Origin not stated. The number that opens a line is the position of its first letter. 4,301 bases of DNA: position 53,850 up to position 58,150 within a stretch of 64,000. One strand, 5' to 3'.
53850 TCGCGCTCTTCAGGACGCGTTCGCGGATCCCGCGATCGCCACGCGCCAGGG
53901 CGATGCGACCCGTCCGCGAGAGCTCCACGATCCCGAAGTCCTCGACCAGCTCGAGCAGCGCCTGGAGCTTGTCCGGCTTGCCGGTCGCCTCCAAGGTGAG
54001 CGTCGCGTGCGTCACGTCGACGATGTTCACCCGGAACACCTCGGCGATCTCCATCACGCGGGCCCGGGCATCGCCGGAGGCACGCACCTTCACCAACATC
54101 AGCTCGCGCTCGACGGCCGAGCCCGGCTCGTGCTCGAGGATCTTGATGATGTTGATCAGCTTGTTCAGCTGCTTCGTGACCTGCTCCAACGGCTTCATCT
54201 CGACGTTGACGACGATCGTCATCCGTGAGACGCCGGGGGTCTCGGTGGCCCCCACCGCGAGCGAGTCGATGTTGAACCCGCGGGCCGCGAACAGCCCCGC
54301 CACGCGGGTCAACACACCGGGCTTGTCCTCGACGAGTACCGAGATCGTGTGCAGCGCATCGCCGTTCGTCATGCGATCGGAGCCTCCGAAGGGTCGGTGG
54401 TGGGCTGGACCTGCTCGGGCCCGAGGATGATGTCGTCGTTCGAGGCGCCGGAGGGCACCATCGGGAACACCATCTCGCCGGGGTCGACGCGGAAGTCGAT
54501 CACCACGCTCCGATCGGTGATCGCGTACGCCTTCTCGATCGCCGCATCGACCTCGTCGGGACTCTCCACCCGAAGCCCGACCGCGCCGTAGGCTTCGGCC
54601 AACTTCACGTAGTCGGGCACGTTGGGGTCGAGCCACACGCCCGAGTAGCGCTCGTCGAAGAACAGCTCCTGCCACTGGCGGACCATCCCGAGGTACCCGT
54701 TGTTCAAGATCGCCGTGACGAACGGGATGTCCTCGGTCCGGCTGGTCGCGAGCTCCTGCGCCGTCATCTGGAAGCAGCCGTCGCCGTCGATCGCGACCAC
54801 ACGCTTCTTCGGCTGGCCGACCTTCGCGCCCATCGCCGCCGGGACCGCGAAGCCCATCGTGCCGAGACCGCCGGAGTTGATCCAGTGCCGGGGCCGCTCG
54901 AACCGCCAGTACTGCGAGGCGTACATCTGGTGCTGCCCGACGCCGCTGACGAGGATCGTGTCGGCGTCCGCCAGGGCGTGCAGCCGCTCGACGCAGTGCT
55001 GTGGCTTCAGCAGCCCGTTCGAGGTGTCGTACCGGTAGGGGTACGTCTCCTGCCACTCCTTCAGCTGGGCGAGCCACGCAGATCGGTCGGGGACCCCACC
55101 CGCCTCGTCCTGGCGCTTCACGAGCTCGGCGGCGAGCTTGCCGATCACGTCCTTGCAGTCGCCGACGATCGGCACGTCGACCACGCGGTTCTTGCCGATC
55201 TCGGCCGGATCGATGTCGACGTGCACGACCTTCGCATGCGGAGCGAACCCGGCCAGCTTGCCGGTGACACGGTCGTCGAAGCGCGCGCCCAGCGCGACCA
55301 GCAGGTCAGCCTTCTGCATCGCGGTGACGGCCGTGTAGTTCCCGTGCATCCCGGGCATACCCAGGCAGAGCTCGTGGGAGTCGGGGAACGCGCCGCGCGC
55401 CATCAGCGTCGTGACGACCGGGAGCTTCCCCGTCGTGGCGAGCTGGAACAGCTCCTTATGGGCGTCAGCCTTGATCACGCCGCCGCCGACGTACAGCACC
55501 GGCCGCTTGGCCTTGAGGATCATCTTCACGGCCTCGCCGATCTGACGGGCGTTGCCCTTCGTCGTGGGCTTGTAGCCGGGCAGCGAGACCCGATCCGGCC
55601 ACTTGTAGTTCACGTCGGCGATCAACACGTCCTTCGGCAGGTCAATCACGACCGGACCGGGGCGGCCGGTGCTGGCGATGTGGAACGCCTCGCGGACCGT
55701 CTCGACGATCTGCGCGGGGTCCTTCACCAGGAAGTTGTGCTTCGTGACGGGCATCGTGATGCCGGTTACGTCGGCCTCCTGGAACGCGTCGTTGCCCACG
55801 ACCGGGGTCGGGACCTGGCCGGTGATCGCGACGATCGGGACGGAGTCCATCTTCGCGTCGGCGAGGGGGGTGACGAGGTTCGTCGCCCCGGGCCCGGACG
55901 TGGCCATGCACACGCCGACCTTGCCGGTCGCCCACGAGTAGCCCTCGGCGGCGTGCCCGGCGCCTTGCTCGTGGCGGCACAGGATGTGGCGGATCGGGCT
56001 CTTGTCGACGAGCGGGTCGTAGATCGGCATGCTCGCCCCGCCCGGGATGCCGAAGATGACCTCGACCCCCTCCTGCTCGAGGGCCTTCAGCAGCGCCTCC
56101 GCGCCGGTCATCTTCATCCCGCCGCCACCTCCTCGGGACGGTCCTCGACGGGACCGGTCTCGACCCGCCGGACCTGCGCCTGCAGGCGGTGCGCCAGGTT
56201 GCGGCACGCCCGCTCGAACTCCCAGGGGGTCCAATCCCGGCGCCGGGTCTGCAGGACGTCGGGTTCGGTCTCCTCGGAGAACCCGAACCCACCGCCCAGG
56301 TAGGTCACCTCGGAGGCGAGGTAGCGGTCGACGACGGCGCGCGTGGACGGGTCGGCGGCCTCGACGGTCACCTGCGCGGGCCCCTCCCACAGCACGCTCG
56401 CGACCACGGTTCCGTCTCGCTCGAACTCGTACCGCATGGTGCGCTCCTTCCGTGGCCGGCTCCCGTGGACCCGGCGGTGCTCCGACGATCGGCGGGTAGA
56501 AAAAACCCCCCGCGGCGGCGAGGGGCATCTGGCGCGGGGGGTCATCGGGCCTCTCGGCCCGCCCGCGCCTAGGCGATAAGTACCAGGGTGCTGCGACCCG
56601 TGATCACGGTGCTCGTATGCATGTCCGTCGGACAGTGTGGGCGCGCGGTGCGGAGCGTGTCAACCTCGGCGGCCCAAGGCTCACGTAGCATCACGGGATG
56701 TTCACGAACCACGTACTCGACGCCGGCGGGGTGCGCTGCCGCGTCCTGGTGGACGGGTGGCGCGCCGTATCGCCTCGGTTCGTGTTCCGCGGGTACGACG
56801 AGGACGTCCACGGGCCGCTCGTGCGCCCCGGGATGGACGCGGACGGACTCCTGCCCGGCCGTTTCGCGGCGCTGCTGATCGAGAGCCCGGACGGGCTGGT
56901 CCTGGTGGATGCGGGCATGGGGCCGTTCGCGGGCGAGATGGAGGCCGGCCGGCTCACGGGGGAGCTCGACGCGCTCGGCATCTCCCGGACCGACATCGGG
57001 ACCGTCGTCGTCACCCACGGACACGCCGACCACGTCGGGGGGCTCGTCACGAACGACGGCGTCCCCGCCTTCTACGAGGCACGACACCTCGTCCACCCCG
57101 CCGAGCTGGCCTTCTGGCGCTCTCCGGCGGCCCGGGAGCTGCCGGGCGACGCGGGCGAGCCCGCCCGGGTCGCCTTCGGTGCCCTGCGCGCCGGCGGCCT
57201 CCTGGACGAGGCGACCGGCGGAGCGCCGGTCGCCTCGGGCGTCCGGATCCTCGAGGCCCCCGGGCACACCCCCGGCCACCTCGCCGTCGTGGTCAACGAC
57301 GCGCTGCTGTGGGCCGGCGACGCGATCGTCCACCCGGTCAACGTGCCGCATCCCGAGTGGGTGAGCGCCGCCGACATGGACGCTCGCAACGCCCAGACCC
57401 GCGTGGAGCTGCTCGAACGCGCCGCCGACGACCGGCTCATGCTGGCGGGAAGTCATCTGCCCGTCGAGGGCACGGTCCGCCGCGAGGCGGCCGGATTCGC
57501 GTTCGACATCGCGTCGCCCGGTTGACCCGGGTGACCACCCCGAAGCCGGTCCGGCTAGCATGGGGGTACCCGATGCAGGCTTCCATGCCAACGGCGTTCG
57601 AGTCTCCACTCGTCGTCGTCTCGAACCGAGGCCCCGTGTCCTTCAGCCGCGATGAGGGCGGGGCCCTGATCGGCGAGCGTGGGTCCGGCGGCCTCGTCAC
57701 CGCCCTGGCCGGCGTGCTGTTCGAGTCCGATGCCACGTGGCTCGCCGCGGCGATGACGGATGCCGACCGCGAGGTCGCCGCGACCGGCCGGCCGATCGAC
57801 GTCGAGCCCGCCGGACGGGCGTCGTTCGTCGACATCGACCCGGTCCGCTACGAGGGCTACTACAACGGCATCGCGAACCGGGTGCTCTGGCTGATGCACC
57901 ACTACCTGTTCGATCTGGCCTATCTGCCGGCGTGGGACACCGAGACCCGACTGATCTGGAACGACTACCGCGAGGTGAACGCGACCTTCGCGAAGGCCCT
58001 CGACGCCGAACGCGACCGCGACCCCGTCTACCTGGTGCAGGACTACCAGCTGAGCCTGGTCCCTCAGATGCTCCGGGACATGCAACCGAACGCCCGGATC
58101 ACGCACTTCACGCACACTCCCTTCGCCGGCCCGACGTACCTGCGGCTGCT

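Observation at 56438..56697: Classic transcription attenuator upstream of the ilvBNC-leuAB-cimA operon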

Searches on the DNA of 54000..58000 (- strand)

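Call 4: search_rna_families(source=window, start=54000, end=58000, threshold=evalue, max_evalue=10, show_alignments=3)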
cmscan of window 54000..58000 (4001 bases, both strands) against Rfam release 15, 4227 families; matches with E-value up to 10: 3.
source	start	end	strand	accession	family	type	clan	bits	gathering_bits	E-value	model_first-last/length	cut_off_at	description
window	54092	54199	+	RF02835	Bcj11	Gene; sRNA;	-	22.4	49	1.1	1-122/122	no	Burkholderia RNA 11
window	54538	54621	-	RF00467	RSV_PBS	Cis-reg;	-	19.1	47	3.2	1-75/75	no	Rous sarcoma virus (RSV) primer binding site (PBS)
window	56498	56589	-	RF02837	anti-hemB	Gene; sRNA;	-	15.6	49.5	3.6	1-81/81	no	Burkholderia RNA 7 (anti-hemB)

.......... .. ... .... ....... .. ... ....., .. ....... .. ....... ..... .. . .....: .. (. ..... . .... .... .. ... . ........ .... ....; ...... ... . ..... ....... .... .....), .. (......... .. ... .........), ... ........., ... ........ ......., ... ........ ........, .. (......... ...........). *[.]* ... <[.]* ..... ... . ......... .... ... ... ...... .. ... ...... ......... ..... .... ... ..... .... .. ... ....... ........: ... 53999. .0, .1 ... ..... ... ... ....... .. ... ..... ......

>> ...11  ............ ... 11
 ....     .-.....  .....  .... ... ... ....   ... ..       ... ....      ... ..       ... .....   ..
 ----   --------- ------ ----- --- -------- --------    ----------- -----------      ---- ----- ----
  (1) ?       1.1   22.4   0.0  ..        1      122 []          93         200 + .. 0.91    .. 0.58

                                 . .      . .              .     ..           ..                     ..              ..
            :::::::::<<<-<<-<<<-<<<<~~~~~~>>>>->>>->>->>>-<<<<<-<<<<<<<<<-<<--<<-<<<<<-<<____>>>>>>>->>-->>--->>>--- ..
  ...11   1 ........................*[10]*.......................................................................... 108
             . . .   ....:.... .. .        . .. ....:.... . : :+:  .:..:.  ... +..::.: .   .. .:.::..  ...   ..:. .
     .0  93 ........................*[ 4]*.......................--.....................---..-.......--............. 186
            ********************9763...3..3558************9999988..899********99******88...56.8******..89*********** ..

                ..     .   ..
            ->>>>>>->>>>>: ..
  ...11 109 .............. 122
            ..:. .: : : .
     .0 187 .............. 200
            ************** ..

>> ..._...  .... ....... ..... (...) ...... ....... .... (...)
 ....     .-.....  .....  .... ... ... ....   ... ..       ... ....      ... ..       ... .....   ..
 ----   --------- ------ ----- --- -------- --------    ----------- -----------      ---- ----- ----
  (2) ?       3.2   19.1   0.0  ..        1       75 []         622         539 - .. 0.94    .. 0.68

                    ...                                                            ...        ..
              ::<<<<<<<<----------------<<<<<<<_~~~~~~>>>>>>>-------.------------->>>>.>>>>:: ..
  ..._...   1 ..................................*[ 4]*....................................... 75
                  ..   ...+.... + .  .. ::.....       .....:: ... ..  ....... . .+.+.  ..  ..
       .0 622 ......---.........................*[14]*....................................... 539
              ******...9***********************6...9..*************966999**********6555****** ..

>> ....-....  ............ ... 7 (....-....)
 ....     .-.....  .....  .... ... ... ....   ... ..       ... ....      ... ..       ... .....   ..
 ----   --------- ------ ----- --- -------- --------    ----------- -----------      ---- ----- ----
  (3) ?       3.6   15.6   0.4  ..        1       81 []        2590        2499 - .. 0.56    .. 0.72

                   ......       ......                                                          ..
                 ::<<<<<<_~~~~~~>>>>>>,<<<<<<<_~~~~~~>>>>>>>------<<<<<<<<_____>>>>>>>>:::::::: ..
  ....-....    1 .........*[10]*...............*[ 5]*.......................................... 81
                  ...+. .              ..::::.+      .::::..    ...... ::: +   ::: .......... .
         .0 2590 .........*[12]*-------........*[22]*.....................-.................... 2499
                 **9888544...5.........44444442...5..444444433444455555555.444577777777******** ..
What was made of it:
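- On Rfam-curated RNA families (T-box, ppGpp/ykkC riboswitches, amino-acid leaders and all other families in the library): Only three chance-level hits (E 1.1-3.6, far below gathering score) occur in 54000-58000 (call 4).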

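Call 42: build_rna_model(alignment_id=A1)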
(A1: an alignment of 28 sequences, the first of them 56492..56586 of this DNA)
Model R1 built from alignment A1 (28 sequences, 103 columns); structure: RNAalifold consensus.
model positions 91; base pairs 16; branch points 1; effective number of sequences 1.81; information 0.627 bits per position. Calibrated on 0.2 Mb of random sequence (short: E-values are rough).
structure used (alignment columns):
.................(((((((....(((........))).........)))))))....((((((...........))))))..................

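Call 43: search_with_rna_model(model_id=R1, sources=[window, L001, L002, L003, L004, L005, L006, L007, L008, L009, L010, L011, L012, L013, L014, L015, L016, L017, L018, L019, L020, L021, L022, L023, L024, L025, L026, L027, L028, L029, L030, L031, L032, L033, L034, L035, L036, L037, L038, L039, L040, L041, L042, L043, L044, L045, L046, L047, L048, L049, L050, L051, L052, L053, L054, L055, L056, L057, L058, L059, L060, L061, L062, L063, L064, L065, L066, L067, L068, L069, L070, L071, L072, L073, L074, L075, L076, L077, L078, L079, L080], max_evalue=1, make_alignment=true)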
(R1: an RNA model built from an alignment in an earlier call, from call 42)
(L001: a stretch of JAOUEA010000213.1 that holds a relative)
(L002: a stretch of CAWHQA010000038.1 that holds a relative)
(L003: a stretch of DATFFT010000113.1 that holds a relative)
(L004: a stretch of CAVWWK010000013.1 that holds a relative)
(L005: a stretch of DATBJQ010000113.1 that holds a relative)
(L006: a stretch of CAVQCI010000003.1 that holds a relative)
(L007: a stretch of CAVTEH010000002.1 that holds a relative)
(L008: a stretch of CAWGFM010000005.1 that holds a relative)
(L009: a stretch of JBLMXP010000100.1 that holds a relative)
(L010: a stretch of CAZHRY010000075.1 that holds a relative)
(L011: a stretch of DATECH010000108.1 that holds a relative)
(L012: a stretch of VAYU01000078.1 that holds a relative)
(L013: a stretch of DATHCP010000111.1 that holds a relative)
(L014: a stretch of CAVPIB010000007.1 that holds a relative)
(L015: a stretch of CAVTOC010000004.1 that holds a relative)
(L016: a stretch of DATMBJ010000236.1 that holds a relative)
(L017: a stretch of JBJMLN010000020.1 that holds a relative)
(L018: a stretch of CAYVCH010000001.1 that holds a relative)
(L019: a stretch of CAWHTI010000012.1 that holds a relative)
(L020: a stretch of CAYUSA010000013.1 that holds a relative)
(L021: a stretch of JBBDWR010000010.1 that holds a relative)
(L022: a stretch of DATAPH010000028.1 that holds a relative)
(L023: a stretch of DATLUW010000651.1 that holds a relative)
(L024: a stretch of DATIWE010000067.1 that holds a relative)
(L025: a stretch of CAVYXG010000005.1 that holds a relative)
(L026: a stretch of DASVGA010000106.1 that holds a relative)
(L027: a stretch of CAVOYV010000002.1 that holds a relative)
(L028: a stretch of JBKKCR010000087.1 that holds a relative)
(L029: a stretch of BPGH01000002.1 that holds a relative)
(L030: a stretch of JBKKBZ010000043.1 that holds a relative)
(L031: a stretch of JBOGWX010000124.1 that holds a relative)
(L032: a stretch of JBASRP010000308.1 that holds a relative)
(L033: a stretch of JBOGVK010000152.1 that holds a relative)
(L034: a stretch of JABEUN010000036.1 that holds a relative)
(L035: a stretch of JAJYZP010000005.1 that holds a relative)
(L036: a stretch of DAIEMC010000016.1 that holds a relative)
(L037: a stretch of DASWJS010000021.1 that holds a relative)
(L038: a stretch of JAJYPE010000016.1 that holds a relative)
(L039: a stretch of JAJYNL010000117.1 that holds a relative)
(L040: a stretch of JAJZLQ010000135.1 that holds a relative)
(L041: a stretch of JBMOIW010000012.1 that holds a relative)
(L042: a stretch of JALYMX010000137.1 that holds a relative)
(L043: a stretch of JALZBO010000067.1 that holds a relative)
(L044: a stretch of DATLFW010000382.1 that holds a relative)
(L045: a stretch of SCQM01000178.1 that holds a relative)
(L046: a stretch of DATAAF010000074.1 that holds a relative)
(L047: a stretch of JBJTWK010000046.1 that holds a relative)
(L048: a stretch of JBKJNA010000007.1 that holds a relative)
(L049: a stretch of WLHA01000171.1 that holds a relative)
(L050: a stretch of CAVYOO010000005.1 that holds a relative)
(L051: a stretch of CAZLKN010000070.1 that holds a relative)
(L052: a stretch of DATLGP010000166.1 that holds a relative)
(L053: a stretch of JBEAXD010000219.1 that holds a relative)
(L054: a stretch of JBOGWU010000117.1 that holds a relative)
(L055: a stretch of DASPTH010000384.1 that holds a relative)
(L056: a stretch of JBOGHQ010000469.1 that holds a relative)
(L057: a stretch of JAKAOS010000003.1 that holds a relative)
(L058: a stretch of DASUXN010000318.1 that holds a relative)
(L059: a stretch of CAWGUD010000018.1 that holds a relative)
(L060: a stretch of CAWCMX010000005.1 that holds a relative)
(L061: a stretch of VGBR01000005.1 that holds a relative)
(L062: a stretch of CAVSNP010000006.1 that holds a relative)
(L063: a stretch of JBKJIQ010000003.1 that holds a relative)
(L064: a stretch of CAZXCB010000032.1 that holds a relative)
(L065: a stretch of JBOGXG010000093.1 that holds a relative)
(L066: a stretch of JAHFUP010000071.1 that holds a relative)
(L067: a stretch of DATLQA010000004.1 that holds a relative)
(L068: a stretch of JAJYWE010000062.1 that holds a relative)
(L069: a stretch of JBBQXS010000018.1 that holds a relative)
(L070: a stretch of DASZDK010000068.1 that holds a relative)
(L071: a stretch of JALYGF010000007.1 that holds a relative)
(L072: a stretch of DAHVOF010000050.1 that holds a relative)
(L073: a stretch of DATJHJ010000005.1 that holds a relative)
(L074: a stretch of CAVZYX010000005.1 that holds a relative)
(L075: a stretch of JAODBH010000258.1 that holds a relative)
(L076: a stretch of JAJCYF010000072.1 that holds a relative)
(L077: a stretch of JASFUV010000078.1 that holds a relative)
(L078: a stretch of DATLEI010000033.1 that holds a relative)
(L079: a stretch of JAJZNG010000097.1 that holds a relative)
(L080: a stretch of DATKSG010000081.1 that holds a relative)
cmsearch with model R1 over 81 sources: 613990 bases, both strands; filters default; matches with E-value up to 1: 71.
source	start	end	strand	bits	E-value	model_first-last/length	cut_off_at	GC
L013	2522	2614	+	96.7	1.8e-21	1-91/91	no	0.7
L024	2532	2623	+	96.5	2e-21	1-91/91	no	0.7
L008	2530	2620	+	95.8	3.2e-21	1-91/91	no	0.69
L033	2535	2623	+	95.1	4.8e-21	1-91/91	no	0.67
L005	2537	2627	+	94.9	5.4e-21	1-91/91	no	0.71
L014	2533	2621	+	94.2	7.9e-21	1-91/91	no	0.67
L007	2531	2622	+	93.9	9.6e-21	1-91/91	no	0.67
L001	1537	1626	+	93.3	1.4e-20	1-91/91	no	0.69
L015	2521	2611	+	93.1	1.5e-20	1-91/91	no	0.69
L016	1413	1502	+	92.2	2.5e-20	1-91/91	no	0.68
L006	2543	2637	+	91.8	3.2e-20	1-91/91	no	0.71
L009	2545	2639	+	91.7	3.3e-20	1-91/91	no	0.69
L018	2552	2641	+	91.6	3.6e-20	1-91/91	no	0.71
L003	2485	2574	+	91.3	4.3e-20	1-91/91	no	0.72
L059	2524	2613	+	91.1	4.9e-20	1-91/91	no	0.69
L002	2509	2597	+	90.1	8.8e-20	1-91/91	no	0.67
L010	2542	2635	+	89.5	1.3e-19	1-91/91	no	0.72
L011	2530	2621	+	89.2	1.4e-19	1-91/91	no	0.68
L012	2547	2638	+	87.7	3.5e-19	1-91/91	no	0.68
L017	2544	2634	+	87.7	3.6e-19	1-91/91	no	0.7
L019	2528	2617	+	85.3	1.4e-18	1-91/91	no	0.69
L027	2530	2624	+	83.7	3.7e-18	1-91/91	no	0.73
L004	2508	2599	+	82.4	8e-18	1-91/91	no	0.64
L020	2545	2635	+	81.4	1.4e-17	1-91/91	no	0.69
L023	2373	2465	+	79.1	5.3e-17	1-91/91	no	0.66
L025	2383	2475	+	79.1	5.3e-17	1-91/91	no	0.66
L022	2522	2613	+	78.8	6.5e-17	1-91/91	no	0.7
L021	2766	2860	+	77.7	1.2e-16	1-91/91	no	0.68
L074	2487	2577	+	62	1.2e-12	1-91/91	no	0.65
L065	305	396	+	55.7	4.8e-11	1-91/91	no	0.64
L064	2876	2962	+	46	1.4e-08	1-91/91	no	0.68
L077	933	1016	+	44.9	2.6e-08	1-91/91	no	0.61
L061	2870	2953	+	43.8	5.1e-08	1-91/91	no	0.67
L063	2882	2963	+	38.5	1.1e-06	1-91/91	no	0.62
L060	2880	2959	+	37.8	1.7e-06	1-91/91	no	0.68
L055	890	971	+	36.5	3.6e-06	1-91/91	no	0.71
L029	2836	2924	+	36.2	4.2e-06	1-91/91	no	0.74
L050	2881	2961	+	35.7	5.7e-06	1-91/91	no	0.64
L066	2892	2974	+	33.9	1.6e-05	1-91/91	no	0.64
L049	560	652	+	33.5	2e-05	1-91/91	no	0.68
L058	2886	2965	+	33.5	2.1e-05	1-91/91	no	0.64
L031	2458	2545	+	33.3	2.3e-05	1-91/91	no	0.67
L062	2880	2966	+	32.4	4e-05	1-91/91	no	0.69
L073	2887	2964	+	31.7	5.8e-05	1-91/91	no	0.64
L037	2279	2353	+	31.1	8.5e-05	1-91/91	no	0.68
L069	2886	2976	+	29.7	0.00019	1-91/91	no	0.7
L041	1292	1375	+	29.1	0.00027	1-91/91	no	0.63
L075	2845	2929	+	28.8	0.00032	1-91/91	no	0.68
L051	2865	2946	+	27.8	0.00058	1-91/91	no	0.63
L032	2298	2378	+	27.6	0.00064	1-91/91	no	0.6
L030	2287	2368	+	27.2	0.0008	1-91/91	no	0.66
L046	2884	2966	+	26.4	0.0013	1-91/91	no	0.69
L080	2852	2937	+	25.8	0.0018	1-91/91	no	0.65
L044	1224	1312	+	25.8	0.0019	1-91/91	no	0.66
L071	2912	2991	+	25.5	0.0022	1-91/91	no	0.68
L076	2365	2443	+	25.2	0.0027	1-91/91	no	0.59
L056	2870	2946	+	24.1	0.0049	1-91/91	no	0.66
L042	194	276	+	24.1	0.0051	1-91/91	no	0.7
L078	2880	2958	+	23.7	0.0065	1-91/91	no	0.63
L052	347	426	+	23.2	0.0085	1-91/91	no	0.6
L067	1365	1452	+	21.6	0.022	1-91/91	no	0.52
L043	639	721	+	21.1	0.03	1-91/91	no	0.54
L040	1869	1950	+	20.8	0.034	1-91/91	no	0.54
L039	2866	2947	+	20.7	0.036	1-91/91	no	0.55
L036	2867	2947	+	20.6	0.039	1-91/91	no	0.56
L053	1199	1283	+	19.7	0.066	1-91/91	no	0.78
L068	2404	2473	+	18.9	0.1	1-91/91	no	0.69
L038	2866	2947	+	17.9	0.19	1-91/91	no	0.6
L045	2907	2989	+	17.7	0.21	1-91/91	no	0.49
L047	2839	2923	+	17.7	0.22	1-91/91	no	0.76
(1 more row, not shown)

Alignment A3: 71 matches aligned to the model, 143 columns, each read 5' to 3' on its own strand. Consensus structure (alignment columns), stored with it:
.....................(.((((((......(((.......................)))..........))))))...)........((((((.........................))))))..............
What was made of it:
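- On Actinobacterial ilvL/ilvB leader-peptide attenuator: The element is found upstream of ilvB in 71 of 81 sources (call 43).
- Model R1 finds one hit in the window and a hit upstream of ilvB in 70 of the 80 other loci (call 43).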
